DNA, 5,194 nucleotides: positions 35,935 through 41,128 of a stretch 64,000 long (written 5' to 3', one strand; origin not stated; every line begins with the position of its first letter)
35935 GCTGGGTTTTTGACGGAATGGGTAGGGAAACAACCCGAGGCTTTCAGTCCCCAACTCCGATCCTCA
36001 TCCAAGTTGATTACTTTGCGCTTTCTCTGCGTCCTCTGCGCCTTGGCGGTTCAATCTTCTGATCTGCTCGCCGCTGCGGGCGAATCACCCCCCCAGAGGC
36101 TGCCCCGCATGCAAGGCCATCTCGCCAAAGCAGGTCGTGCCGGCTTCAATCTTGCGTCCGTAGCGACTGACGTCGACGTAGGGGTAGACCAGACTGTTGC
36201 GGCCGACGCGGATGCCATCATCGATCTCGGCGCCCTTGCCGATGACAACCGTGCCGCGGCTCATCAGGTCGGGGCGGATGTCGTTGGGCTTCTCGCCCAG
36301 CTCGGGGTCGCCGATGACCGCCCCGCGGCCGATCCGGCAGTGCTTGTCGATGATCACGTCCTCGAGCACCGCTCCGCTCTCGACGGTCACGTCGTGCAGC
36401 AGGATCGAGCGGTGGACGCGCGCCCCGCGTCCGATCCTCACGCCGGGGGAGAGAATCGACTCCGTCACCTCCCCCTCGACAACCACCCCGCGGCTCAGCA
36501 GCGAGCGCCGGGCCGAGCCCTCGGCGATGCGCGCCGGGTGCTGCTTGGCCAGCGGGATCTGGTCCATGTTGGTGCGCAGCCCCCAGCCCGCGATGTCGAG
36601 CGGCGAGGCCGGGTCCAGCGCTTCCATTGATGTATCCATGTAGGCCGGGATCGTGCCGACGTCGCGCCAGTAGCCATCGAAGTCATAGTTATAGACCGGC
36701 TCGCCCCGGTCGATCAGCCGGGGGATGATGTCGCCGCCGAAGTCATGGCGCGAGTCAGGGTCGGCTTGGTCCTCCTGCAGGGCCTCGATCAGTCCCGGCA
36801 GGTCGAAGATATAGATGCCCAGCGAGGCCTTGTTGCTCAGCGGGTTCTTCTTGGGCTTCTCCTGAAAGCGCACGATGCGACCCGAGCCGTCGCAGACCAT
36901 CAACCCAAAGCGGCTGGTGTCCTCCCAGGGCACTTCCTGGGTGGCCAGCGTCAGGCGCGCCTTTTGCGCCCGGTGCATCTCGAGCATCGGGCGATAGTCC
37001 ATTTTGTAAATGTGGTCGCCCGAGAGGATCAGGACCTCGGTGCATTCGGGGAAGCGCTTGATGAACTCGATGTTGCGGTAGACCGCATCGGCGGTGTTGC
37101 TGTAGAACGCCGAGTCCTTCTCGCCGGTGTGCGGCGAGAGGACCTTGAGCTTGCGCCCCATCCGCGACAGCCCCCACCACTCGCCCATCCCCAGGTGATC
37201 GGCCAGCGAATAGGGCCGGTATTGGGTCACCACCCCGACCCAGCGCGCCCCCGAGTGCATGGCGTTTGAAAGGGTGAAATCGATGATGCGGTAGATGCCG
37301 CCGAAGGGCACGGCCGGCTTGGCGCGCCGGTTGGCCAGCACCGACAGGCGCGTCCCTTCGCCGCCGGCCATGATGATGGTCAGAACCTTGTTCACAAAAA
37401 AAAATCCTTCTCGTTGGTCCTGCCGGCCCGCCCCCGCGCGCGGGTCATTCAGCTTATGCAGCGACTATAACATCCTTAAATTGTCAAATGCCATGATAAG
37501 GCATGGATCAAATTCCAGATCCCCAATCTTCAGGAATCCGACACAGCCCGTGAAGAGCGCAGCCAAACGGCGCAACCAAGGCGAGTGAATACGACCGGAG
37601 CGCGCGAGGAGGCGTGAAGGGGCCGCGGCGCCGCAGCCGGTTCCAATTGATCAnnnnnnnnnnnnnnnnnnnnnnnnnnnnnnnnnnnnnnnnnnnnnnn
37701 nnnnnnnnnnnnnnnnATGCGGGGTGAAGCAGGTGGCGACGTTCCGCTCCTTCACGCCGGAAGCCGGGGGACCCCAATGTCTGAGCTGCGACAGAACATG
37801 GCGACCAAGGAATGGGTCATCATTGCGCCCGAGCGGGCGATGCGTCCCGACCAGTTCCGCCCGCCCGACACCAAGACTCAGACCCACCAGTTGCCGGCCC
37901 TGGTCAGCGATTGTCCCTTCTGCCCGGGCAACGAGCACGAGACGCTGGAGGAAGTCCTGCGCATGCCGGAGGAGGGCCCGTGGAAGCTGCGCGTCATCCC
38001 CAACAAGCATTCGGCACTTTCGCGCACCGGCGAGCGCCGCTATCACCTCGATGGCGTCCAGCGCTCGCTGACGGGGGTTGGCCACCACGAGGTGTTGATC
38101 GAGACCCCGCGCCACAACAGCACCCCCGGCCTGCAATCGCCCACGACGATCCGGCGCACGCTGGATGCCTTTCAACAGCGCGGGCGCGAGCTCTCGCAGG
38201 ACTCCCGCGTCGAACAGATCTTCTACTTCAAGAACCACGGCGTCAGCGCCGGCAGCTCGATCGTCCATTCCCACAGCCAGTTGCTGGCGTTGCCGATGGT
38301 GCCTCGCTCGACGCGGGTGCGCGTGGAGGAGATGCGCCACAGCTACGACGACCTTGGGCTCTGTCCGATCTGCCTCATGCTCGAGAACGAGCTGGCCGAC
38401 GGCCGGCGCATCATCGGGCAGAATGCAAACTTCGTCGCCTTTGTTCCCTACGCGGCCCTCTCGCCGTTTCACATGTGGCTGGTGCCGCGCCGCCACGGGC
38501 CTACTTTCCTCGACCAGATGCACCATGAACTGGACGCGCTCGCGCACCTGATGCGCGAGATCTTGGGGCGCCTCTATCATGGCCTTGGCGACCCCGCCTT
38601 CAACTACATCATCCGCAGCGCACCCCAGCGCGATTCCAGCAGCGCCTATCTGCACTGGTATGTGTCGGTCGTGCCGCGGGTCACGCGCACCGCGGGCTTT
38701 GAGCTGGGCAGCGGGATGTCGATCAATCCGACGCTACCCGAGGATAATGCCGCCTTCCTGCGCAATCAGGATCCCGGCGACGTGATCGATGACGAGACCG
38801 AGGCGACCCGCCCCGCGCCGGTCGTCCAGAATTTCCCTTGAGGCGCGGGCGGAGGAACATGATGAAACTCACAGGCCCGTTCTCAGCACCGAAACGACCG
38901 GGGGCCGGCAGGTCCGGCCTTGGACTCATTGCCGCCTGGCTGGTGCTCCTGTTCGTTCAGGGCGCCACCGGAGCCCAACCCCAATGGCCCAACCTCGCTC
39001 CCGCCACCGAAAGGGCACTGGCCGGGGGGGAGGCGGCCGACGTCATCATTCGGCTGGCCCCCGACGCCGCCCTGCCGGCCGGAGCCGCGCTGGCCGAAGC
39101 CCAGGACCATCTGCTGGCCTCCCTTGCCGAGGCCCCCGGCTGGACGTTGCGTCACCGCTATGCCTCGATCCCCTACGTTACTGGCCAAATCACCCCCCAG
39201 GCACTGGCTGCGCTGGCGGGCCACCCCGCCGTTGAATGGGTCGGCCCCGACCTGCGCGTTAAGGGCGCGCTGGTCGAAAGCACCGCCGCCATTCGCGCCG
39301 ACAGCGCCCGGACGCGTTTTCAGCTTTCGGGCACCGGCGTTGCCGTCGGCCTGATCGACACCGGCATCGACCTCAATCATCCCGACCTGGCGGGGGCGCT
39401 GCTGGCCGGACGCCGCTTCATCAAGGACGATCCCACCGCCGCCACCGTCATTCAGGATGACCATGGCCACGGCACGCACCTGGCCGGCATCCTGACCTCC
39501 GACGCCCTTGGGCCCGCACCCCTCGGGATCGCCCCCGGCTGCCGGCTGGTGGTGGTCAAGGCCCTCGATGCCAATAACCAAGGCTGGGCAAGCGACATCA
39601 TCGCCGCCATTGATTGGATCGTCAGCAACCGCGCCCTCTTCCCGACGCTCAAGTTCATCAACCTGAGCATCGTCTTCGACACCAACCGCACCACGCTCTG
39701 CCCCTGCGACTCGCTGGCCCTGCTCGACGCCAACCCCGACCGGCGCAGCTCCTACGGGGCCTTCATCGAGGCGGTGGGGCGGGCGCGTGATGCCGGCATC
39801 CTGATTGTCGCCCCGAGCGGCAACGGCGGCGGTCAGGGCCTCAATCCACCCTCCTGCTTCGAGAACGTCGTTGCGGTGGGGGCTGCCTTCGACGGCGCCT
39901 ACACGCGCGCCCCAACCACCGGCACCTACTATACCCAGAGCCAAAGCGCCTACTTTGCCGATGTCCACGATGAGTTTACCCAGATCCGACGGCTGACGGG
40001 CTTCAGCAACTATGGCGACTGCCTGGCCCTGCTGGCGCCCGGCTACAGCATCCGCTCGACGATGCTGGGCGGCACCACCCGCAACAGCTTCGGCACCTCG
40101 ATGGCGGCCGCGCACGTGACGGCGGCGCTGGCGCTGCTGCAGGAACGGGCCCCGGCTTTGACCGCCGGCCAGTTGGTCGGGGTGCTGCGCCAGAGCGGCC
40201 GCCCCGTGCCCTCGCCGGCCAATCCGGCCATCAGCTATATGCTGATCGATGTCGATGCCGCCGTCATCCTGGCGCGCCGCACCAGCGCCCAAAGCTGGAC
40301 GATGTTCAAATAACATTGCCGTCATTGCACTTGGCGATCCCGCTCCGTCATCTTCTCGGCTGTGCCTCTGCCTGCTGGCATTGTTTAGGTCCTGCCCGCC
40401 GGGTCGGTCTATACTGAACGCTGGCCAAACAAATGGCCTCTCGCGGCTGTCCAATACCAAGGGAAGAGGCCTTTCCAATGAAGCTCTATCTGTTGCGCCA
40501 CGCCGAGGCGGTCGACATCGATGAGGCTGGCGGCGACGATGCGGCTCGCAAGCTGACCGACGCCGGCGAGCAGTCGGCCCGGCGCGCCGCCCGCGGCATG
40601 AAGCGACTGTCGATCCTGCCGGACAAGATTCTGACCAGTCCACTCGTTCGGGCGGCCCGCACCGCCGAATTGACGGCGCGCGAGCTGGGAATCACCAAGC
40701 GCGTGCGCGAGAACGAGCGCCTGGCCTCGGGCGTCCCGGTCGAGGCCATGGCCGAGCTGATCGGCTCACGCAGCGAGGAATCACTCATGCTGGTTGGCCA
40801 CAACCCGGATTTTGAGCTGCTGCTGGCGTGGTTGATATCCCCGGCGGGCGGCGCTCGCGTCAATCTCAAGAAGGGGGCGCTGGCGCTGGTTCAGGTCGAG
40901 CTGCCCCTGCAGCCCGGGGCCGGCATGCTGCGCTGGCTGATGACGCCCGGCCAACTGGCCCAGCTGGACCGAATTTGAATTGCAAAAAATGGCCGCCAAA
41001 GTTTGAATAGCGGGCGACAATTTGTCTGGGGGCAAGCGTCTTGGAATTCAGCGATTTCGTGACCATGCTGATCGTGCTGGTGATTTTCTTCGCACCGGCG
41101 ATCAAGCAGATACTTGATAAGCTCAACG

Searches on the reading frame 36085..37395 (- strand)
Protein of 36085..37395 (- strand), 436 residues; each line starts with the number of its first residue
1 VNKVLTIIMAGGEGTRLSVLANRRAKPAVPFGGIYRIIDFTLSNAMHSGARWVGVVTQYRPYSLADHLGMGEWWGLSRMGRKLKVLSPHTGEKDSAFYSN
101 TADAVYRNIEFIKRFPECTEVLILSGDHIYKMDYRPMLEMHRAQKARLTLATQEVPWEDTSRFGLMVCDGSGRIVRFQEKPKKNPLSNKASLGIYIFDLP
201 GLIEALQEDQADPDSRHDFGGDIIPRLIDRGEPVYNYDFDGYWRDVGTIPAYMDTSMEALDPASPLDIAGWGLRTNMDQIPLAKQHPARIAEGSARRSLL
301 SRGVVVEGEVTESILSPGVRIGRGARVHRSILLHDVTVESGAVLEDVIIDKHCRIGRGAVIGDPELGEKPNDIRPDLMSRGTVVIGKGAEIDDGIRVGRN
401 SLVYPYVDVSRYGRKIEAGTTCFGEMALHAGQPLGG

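Call 92: search_protein_families(library=pfam, proteins=[window:36085-37395:-], max_evalue=0.001)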
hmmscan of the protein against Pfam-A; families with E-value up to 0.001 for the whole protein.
window:36085-37395:- (436 aa): 5 families
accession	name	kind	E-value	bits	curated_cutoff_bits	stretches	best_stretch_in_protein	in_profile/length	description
PF00483.29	NTP_transferase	-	1.1e-60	205.7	21.2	1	6-259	2-242/245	Nucleotidyl transferase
PF24894.1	Hexapep_GlmU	-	8.4e-19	68.1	23.3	1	290-363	11-85/104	GlmU-like, C-terminal hexapeptide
PF00132.30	Hexapep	-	1e-07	31.8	27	0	335-362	7-35/36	Bacterial transferase hexapeptide (six repeats)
PF25084.1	LbH_EIF2B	-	1.6e-07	31.7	54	1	308-362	34-88/105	EIF2B subunit epsilon LbH domain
PF25247.1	LbH_GLGC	-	1.8e-06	28.4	27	1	336-394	74-133/135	GLGC left-handed parallel beta-helix domain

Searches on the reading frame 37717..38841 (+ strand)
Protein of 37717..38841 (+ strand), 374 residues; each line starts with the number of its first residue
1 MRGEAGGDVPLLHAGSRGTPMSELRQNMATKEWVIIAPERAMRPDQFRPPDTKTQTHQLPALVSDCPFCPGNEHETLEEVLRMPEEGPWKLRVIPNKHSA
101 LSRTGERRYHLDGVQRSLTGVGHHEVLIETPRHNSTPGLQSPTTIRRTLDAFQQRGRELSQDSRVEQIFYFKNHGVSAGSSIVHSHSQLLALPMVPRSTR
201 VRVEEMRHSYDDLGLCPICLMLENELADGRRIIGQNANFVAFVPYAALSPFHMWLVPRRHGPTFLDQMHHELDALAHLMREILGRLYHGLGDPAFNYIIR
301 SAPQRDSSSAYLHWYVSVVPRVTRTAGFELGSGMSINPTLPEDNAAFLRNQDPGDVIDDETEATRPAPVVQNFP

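Call 103: search_protein_families(library=pfam, proteins=[window:37717-38841:+], max_evalue=0.0001)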
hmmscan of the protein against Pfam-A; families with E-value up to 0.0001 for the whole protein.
window:37717-38841:+ (374 aa): 2 families
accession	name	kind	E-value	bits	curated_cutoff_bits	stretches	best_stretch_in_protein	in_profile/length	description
PF01087.27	GalP_UDP_transf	-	1.2e-12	49.1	22.1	1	22-196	12-184/184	Galactose-1-phosphate uridyl transferase, N-terminal domain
PF16285.10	DUF4931_N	-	5.7e-06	26.9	24.1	1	124-192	53-121/124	Domain of unknown function (DUF4931) N-terminal domain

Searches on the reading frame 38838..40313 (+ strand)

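Call 103: search_protein_families(library=pfam, proteins=[window:38838-40313:+], max_evalue=0.0001)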
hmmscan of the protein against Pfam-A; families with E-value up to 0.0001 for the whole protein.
window:38838-40313:+ (491 aa): 1 family
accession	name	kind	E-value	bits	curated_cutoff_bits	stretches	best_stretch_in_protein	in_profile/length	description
PF00082.27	Peptidase_S8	-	1.4e-38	133.3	21.8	1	165-453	1-272/288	Subtilase family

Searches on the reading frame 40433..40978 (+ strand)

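Call 103: search_protein_families(library=pfam, proteins=[window:40433-40978:+], max_evalue=0.0001)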
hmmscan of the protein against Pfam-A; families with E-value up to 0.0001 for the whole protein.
window:40433-40978:+ (181 aa): 1 family
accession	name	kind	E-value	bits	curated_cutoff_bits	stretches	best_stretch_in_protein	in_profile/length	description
PF00300.27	His_Phos_1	-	2e-10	41.1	21.7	1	18-97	1-77/194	Histidine phosphatase superfamily (branch 1)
